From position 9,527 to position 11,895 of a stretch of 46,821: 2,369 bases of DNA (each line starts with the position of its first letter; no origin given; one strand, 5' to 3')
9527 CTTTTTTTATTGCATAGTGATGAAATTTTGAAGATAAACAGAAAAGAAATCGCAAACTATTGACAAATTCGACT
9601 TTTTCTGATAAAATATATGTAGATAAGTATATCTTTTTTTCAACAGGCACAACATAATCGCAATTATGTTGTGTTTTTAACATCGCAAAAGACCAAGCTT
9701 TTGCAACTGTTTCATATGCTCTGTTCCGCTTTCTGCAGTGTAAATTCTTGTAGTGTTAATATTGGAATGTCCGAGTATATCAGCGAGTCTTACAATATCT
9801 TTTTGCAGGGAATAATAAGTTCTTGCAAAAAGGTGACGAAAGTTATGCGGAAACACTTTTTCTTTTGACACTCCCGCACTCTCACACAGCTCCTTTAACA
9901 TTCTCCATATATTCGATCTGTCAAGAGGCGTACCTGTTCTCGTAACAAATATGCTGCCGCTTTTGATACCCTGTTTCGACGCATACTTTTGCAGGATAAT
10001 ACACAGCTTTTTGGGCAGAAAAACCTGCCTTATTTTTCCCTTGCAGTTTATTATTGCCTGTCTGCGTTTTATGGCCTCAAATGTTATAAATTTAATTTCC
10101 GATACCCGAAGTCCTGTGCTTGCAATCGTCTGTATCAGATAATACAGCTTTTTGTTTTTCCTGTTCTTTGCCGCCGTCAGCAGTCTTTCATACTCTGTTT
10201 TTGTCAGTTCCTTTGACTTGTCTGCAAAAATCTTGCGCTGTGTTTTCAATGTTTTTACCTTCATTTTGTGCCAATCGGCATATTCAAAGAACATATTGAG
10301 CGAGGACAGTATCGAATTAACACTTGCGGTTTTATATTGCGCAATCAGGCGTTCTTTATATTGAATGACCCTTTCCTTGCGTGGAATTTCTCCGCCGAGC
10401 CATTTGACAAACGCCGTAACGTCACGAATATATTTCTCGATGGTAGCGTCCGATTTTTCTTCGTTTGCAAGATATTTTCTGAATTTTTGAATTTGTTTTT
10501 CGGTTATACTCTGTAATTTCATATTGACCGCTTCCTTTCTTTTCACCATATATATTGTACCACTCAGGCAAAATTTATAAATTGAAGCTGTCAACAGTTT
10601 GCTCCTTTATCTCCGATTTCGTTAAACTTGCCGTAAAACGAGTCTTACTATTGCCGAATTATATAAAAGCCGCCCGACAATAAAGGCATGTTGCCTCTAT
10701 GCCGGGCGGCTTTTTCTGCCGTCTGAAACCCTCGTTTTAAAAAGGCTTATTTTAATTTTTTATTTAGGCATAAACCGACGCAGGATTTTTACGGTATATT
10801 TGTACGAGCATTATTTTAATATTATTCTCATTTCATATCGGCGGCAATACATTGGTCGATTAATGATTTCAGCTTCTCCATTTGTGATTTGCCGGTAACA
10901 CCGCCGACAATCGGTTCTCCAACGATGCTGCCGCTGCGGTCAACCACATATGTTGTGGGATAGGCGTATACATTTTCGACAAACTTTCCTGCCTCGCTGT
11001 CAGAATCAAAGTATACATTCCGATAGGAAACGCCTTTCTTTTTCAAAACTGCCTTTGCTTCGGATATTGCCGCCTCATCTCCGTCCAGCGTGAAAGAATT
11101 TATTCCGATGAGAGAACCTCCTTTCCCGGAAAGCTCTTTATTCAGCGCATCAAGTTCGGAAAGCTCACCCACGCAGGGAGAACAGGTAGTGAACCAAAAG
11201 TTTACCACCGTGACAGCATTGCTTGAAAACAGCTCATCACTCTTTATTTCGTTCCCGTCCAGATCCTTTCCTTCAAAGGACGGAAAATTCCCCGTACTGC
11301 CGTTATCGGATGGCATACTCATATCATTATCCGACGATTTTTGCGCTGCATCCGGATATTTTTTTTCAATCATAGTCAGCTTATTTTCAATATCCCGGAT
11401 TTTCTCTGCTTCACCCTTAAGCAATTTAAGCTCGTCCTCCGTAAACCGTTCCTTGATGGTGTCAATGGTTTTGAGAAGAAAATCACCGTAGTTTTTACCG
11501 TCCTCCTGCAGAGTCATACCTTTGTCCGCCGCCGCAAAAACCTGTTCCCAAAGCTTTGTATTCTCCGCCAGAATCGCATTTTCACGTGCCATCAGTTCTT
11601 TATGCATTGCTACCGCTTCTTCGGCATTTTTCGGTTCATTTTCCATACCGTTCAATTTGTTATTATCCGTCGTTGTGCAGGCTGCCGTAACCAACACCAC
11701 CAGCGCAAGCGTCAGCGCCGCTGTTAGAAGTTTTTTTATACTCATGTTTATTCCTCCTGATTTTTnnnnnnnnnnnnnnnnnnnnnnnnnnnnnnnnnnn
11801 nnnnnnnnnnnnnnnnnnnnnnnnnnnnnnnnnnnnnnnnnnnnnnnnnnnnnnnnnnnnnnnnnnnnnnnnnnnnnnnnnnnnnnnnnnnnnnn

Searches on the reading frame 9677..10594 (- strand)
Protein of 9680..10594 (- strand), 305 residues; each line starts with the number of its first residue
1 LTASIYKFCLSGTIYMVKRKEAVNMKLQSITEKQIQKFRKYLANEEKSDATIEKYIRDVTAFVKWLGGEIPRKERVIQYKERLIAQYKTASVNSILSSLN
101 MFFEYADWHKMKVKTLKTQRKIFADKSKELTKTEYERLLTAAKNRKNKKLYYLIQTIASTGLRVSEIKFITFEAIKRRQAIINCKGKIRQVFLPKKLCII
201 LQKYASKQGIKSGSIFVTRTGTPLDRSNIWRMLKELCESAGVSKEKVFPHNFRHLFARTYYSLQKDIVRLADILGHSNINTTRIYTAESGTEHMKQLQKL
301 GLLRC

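Call 7: search_protein_families(library=pfam, proteins=[window:9677-10522:-], max_evalue=0.01)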
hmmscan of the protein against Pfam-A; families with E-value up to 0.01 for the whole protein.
window:9677-10522:- (281 aa): 5 families
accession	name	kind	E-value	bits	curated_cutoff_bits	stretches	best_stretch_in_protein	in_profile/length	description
PF00589.27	Phage_integrase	-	2.8e-28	99.3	27.1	1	105-264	2-168/172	Phage integrase family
PF02899.23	Phage_int_SAM_1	-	6.1e-08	33.3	22.3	1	11-84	1-81/83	Phage integrase, N-terminal SAM-like domain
PF13495.12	Phage_int_SAM_4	-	4.3e-06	27.5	27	1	11-81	2-77/85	Phage integrase, N-terminal SAM-like domain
PF13102.12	Phage_int_SAM_5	-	0.0011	19.7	22.3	1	2-40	42-80/98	Phage integrase SAM-like domain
PF13949.11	ALIX_LYPXL_bnd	-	0.0044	16.8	30.8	1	8-120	78-182/295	ALIX V-shaped domain binding to HIV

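Call 9: find_encoding_contigs(protein=window:9677-10522:-, flank=3000, max_places=10)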
Protein window:9677-10522:- (281 aa): no gene with exactly this product is on record in the collection.

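Call 14: find_homologous_proteins(query=window:9677-10522:-, max_evalue=1e-20)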
Query window:9677-10522:- (281 aa): 8000 proteins with E <= 1e-20 among 8000 candidates; the best 120 are listed.
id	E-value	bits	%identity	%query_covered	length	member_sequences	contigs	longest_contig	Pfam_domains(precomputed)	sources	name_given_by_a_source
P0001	3.2e-174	595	98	100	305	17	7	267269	PF13495.13,PF00589.28,PF02899.24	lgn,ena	-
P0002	1.5e-173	593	97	100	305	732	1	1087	PF13495.13,PF00589.28,PF02899.24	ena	-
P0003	1.4e-155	534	86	100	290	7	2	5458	PF13495.13,PF00589.28,PF02899.24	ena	-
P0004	2.4e-155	534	86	100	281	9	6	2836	PF00589.28,PF02899.24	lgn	-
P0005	1.0e-148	512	81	100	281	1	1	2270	PF00589.28,PF02899.24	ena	-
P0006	1.4e-146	505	83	100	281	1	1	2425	PF13495.13,PF00589.28,PF02899.24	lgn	-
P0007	1.4e-136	472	79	98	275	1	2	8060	PF13495.13,PF00589.28,PF02899.24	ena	-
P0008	3.3e-126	438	70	99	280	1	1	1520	PF00589.28,PF02899.24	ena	-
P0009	9.6e-126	437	70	98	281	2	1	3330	PF00589.28,PF02899.24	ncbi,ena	-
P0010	9.3e-125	433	69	100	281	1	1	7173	PF00589.28,PF02899.24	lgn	-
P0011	3.1e-124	432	68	99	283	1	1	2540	PF00589.28,PF02899.24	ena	-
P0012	8.1e-124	430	69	99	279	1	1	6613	PF00589.28,PF02899.24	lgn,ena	-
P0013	3.1e-123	428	68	100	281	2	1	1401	PF13495.13,PF00589.28,PF02899.24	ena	-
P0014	5.5e-123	428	68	100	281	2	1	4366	PF00589.28,PF02899.24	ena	-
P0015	6.8e-123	427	68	99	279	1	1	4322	PF00589.28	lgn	-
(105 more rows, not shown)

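Call 16: find_encoding_contigs(protein=window:9680-10594:-, flank=1500, max_places=10)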
Protein seq(305 aa) (305 aa): 20 contigs read that carry it; 10 places shown.
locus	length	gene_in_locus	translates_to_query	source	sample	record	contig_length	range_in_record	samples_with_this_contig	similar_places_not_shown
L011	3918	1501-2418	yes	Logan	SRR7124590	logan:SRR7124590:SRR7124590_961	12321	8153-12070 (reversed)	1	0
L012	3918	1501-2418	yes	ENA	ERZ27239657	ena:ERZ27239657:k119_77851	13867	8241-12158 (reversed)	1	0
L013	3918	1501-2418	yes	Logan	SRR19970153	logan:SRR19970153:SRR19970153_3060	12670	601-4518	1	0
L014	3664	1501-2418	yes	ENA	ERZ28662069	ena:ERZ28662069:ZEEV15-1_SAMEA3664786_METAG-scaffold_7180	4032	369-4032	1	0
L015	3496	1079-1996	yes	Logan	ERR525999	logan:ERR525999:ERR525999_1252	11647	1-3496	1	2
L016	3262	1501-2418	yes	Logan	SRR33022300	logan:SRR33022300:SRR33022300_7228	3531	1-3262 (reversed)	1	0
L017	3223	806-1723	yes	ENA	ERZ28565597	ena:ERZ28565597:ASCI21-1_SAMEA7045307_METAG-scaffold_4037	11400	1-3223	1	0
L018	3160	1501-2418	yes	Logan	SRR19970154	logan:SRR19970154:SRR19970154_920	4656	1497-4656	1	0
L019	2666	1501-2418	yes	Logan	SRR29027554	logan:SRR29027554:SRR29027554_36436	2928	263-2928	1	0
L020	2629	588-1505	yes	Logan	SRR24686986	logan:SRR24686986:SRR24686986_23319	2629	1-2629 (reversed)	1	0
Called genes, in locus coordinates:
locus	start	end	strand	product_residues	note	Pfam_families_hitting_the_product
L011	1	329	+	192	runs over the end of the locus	?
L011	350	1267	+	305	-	PF00578:AhpC-TSA, PF08534:Redoxin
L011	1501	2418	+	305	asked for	PF02899:Phage_int_SAM_1, PF13495:Phage_int_SAM_4 (weak), PF00589:Phage_integrase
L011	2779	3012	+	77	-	-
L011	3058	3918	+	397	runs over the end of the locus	PF04932:Wzy_C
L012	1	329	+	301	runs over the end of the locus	PF13187:Fer4_9 (faint), PF12837:Fer4_6 (faint), PF13237:Fer4_10 (faint), PF12801:Fer4_5, PF00037:Fer4 (weak), PF12838:Fer4_7 (weak)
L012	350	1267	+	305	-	PF00578:AhpC-TSA, PF08534:Redoxin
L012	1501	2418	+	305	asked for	PF02899:Phage_int_SAM_1, PF13495:Phage_int_SAM_4 (weak), PF00589:Phage_integrase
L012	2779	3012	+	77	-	-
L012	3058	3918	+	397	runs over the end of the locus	PF04932:Wzy_C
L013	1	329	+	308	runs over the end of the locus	?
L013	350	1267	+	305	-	PF00578:AhpC-TSA, PF08534:Redoxin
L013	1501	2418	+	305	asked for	PF02899:Phage_int_SAM_1, PF13495:Phage_int_SAM_4 (weak), PF00589:Phage_integrase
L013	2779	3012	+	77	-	-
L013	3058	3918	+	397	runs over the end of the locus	PF04932:Wzy_C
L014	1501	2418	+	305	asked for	PF02899:Phage_int_SAM_1, PF13495:Phage_int_SAM_4 (weak), PF00589:Phage_integrase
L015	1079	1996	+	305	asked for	PF02899:Phage_int_SAM_1, PF13495:Phage_int_SAM_4 (weak), PF00589:Phage_integrase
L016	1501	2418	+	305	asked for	PF02899:Phage_int_SAM_1, PF13495:Phage_int_SAM_4 (weak), PF00589:Phage_integrase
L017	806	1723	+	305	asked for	PF02899:Phage_int_SAM_1, PF13495:Phage_int_SAM_4 (weak), PF00589:Phage_integrase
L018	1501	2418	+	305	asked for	PF02899:Phage_int_SAM_1, PF13495:Phage_int_SAM_4 (weak), PF00589:Phage_integrase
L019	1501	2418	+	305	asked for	PF02899:Phage_int_SAM_1, PF13495:Phage_int_SAM_4 (weak), PF00589:Phage_integrase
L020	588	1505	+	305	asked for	PF02899:Phage_int_SAM_1, PF13495:Phage_int_SAM_4 (weak), PF00589:Phage_integrase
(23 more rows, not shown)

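Call 17: find_encoding_contigs(protein=P0002, flank=1500, max_places=10)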
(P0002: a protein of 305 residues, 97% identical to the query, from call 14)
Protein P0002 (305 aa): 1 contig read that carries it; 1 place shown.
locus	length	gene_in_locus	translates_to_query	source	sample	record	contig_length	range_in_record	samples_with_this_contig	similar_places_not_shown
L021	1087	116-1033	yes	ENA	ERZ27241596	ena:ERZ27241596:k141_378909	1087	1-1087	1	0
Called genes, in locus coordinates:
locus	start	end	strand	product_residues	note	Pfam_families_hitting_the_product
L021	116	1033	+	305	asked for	PF02899:Phage_int_SAM_1, PF13495:Phage_int_SAM_4 (weak), PF00589:Phage_integrase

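Call 18: find_encoding_contigs(protein=P0001, flank=1500, max_places=10)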
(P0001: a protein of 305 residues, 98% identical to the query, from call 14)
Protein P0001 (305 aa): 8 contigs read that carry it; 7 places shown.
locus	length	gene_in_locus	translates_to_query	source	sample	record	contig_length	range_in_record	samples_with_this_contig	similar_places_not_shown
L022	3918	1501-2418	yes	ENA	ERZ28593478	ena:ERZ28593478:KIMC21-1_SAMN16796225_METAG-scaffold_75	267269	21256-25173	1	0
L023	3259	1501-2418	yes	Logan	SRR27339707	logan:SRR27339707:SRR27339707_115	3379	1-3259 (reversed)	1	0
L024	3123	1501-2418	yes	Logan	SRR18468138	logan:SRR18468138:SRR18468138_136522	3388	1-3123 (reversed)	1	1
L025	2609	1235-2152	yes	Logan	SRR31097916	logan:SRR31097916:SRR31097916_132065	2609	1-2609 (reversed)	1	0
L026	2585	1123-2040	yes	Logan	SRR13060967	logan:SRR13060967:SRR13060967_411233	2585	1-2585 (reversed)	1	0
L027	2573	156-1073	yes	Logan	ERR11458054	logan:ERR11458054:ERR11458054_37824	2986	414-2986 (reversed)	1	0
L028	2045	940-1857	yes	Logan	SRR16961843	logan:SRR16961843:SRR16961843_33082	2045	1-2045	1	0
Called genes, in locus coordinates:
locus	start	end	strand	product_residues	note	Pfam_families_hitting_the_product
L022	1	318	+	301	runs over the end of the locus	PF12838:Fer4_7 (faint), PF13187:Fer4_9 (faint), PF12837:Fer4_6 (faint), PF13237:Fer4_10 (faint), PF12801:Fer4_5, PF00037:Fer4 (weak)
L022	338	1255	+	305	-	PF00578:AhpC-TSA, PF08534:Redoxin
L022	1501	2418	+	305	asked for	PF02899:Phage_int_SAM_1 (weak), PF13495:Phage_int_SAM_4 (faint), PF00589:Phage_integrase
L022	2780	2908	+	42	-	-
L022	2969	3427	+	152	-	PF00872:Transposase_mut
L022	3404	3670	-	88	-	PF13518:HTH_28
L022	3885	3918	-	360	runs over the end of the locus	PF00078:RVT_1 (weak)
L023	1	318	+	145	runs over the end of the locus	?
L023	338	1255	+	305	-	PF00578:AhpC-TSA, PF08534:Redoxin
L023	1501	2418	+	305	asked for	PF02899:Phage_int_SAM_1 (weak), PF13495:Phage_int_SAM_4 (faint), PF00589:Phage_integrase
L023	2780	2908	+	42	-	-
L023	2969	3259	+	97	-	?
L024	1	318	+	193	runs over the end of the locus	?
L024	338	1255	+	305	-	PF00578:AhpC-TSA, PF08534:Redoxin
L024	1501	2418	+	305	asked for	PF02899:Phage_int_SAM_1 (weak), PF13495:Phage_int_SAM_4 (faint), PF00589:Phage_integrase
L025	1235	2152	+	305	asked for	PF02899:Phage_int_SAM_1 (weak), PF13495:Phage_int_SAM_4 (faint), PF00589:Phage_integrase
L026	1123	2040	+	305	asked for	PF02899:Phage_int_SAM_1 (weak), PF13495:Phage_int_SAM_4 (faint), PF00589:Phage_integrase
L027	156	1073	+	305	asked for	PF02899:Phage_int_SAM_1 (weak), PF13495:Phage_int_SAM_4 (faint), PF00589:Phage_integrase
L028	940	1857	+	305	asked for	PF02899:Phage_int_SAM_1 (weak), PF13495:Phage_int_SAM_4 (faint), PF00589:Phage_integrase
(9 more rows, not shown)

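Call 29: find_related_loci(query=A4, collection=genome_contigs, flank=4000)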
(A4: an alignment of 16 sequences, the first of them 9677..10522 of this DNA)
Query A4 (281 aa) in genome_contigs; peptide patterns used: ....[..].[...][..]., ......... (x = any residue, [..] = any of these).
600 stretches matched a pattern (row limit reached: there are more); 587 encode a relative of the query (tblastn E <= 1e-3); the best 80 are kept; 80 distinct loci.
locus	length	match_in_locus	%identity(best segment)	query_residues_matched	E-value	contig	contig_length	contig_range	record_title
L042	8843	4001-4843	99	1-281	0e+0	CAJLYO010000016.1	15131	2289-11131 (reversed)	MAG TPA_asm: uncultured Clostridiales bacterium isolate ERR321645-bin.72 genome assembly, contig: NODE_3170_length_15131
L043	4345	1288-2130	98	1-281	0e+0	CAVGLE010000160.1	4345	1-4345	[Ruminococcus] torques isolate H07648-L1_cleanbin_000029 genome assembly, contig: Spades_H07648-L1_contig_14251, whole g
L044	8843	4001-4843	98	1-281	0e+0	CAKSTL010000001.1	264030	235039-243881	MAG: uncultured Clostridia bacterium isolate REFINED_METABAT215_TOP10_CONTIGS_1500_ASSEMBLY_K77_MERGED__Hadza_MoBio_hadz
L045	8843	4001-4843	97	1-281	0e+0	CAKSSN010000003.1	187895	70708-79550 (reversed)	MAG: uncultured Clostridia bacterium isolate REFINED_METABAT215_TOP10_CONTIGS_1500_ASSEMBLY_K77_MERGED__Nepal_MoBio_Fibe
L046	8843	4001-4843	97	1-281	0e+0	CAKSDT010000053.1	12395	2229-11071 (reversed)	MAG: uncultured Clostridia bacterium isolate REFINED_METABAT215_TOP10_CONTIGS_1500_ASSEMBLY_K77_MERGED__Nepal_MoBio_Fibe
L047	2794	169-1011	97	1-281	0e+0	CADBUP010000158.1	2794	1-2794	MAG: uncultured Ruminococcus sp. isolate RUG14314 genome assembly, contig: RUG14314_asm_158, whole genome shotgun sequen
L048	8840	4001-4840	86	1-280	4e-166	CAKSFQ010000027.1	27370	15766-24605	MAG: uncultured Clostridia bacterium isolate REFINED_METABAT215_TOP10_CONTIGS_1500_ASSEMBLY_K77_MERGED__Hadza_MoBio_C-RE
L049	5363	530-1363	69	4-281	5e-132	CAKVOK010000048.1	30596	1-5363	MAG: uncultured Clostridia bacterium isolate REFINED_METABAT215_TOP10_CONTIGS_1500_ASSEMBLY_K77_MERGED__Hadza_MoBio_hadz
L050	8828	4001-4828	70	6-281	2e-131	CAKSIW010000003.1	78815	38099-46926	MAG: uncultured Clostridia bacterium isolate REFINED_METABAT215_TOP10_CONTIGS_1500_ASSEMBLY_K77_MERGED__Hadza_PheChl_Fib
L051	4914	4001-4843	68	1-281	8e-131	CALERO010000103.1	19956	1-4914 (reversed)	MAG TPA_asm: uncultured Clostridia bacterium isolate SRR1747065_bin.184_CONCOCT_v1.1_MAG genome assembly, contig: ERZ808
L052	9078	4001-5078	68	3-281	2e-130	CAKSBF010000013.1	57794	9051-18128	MAG: uncultured Clostridia bacterium isolate REFINED_METABAT215_TOP10_CONTIGS_1500_ASSEMBLY_K77_MERGED__Hadza_MoBio_hadz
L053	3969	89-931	68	1-281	2e-132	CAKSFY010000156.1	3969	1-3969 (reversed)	MAG: uncultured Clostridia bacterium isolate REFINED_METABAT215_TOP10_CONTIGS_1500_ASSEMBLY_K77_MERGED__Hadza_PheChl_Fib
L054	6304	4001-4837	69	3-281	5e-130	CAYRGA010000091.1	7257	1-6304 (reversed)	MAG TPA_asm: uncultured Oscillospiraceae bacterium isolate SRP350583_co1_45 genome assembly, contig: NODE_16518_length_7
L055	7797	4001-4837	68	3-281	2e-129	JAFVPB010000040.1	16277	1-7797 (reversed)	MAG: Clostridia bacterium isolate RGIG5265 Sheep_Colon-1__c183888, whole genome shotgun sequence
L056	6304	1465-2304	67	2-281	2e-129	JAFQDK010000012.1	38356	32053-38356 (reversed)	MAG: Clostridia bacterium isolate RGIG1718 Goat_Cecum-2__c110303, whole genome shotgun sequence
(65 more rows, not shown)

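Call 36: search_protein_families(library=pfam, alignment_id=A5, max_evalue=0.001)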
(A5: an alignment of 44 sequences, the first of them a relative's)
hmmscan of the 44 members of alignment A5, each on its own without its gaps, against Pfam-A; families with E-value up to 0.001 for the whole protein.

A. member 1, L074:5249-5806:+ (186 aa): 1 family
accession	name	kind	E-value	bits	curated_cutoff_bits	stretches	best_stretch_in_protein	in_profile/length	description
PF00440.29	TetR_N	-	0.00041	20.5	24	1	13-55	1-43/47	Bacterial regulatory proteins, tetR family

B. families by the number of members that match (of 44 scanned): 40 families (the first 25 are shown)
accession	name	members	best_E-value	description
PF00440.29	TetR_N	19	1.3e-09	Bacterial regulatory proteins, tetR family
PF13421.11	Band_7_1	2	1.1e-43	SPFH domain-Band 7 family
PF00395.25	SLH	2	3.5e-33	S-layer homology domain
PF12773.13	DZR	2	1.5e-20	Double zinc ribbon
PF13240.11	Zn_Ribbon_1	2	1.4e-18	zinc-ribbon domain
PF13248.11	Zn_ribbon_3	2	2.2e-13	zinc-ribbon domain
PF17032.10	Zn_ribbon_15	2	8e-06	zinc-ribbon family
PF01145.31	Band_7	2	1.1e-05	SPFH domain / Band 7 family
PF03457.19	HA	1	1.4e-51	Helicase associated domain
PF18937.5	DUF5685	1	4.8e-37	Family of unknown function (DUF5685)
PF06908.16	YpsA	1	5.6e-21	YspA SLOG family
PF08241.18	Methyltransf_11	1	2.2e-20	Methyltransferase domain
PF01553.26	Acyltransferase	1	8.2e-18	Acyltransferase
PF13649.12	Methyltransf_25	1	2.7e-16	Methyltransferase domain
PF13847.12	Methyltransf_31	1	6.7e-16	Methyltransferase domain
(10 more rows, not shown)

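Call 38: search_protein_families(library=ncbifam, proteins=[window:9677-10522:-], max_evalue=0.01)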
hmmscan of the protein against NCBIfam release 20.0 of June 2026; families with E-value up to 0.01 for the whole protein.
window:9677-10522:- (281 aa): 10 families
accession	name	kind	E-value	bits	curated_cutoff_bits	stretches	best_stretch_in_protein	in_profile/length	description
NF040815.2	recomb_XerA_Arch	equivalog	2.1e-40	139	220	1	13-265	2-255/263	site-specific tyrosine recombinase/integron integrase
TIGR02225.1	recomb_XerD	equivalog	1.3e-36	126.4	329.6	1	13-272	2-281/290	site-specific tyrosine recombinase XerD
NF001399.0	PRK00283.1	subfamily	4.3e-34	118.1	279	1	7-272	5-290/300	tyrosine recombinase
TIGR02224.1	recomb_XerC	equivalog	1.6e-31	109.8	335.15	1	13-265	2-278/295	tyrosine recombinase XerC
NF003462.0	PRK05084.1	equivalog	4.2e-16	58.6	267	1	128-276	199-356/360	tyrosine recombinase XerS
TIGR02249.1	integrase_gron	subfamily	8.3e-15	54.9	265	2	201-263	238-299/315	integron integrase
NF002331.0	PRK01287.1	subfamily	2.8e-13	49.6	371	1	106-272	142-319/365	site-specific tyrosine recombinase XerC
NF007370.0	PRK09870.1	subfamily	3.7e-10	39.8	221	1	101-265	8-180/200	tyrosine-type DNA invertase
NF007371.0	PRK09871.1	subfamily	2.1e-09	37.2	222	1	106-266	7-176/198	tyrosine-type DNA invertase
NF011946.0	PRK15417.1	equivalog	9.6e-08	31.6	435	1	205-263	257-314/337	integron integrase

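Call 39: search_solved_structures(query=window:9677-10522:-, max_evalue=0.001, show_alignments=1)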
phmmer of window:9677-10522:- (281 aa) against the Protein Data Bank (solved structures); distinct sequences matched with E-value up to 0.001: 7.
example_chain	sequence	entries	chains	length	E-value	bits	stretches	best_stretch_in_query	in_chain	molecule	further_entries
4a8e_A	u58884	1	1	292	1.3e-22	83.9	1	6-275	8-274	PROBABLE TYROSINE RECOMBINASE XERC-LIKE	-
1a0p_A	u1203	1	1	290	1.4e-20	77.3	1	22-274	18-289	SITE-SPECIFIC RECOMBINASE XERD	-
5hxy_A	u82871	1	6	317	1.5e-19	73.9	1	7-263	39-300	Tyrosine recombinase XerA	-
5dcf_A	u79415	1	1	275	7.1e-16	61.9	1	104-274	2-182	Tyrosine recombinase XerD,DNA translocase FtsK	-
5jjv_A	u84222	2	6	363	8.7e-11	45.2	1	112-263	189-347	Tyrosine recombinase XerH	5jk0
9i5v_14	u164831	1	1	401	1.4e-09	41.2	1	9-272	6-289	Ribosome-associated translation inhibitor RaiA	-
2a3v_A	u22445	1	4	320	1.9e-05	27.7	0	206-263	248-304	site-specific recombinase IntI4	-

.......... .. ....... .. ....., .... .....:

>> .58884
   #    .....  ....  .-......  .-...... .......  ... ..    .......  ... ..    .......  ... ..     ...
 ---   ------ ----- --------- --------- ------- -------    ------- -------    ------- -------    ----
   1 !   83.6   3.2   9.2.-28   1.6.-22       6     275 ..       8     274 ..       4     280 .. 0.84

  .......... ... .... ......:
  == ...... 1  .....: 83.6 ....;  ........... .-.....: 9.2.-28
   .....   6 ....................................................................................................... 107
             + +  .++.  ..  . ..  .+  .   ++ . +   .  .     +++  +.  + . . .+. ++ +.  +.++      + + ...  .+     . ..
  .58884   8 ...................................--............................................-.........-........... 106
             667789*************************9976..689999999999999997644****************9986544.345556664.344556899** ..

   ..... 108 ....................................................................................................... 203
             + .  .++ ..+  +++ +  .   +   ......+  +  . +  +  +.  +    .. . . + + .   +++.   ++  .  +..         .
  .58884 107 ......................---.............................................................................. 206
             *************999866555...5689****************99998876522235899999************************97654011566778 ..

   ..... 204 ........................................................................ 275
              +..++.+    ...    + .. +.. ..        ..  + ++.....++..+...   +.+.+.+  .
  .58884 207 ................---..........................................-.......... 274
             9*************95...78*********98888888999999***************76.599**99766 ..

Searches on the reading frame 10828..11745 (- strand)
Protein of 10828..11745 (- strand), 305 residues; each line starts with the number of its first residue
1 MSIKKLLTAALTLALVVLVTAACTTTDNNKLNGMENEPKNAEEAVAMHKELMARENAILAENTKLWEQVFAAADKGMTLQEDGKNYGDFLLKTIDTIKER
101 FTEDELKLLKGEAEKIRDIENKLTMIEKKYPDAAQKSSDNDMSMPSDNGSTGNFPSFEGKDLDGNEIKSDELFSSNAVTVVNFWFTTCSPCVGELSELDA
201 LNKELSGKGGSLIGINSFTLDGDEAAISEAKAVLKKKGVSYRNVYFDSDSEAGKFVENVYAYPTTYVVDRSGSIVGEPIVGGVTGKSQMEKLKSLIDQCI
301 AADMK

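Call 8: search_protein_families(library=pfam, proteins=[window:10828-11745:-], max_evalue=0.01)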
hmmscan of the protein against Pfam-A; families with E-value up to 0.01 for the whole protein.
window:10828-11745:- (305 aa): 2 families
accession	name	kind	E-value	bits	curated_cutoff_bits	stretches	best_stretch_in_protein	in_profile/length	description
PF00578.27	AhpC-TSA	-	1.7e-12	47.8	26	1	154-274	5-121/124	AhpC/TSA family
PF08534.16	Redoxin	-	1.4e-10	41.6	26.6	1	154-283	6-137/148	Redoxin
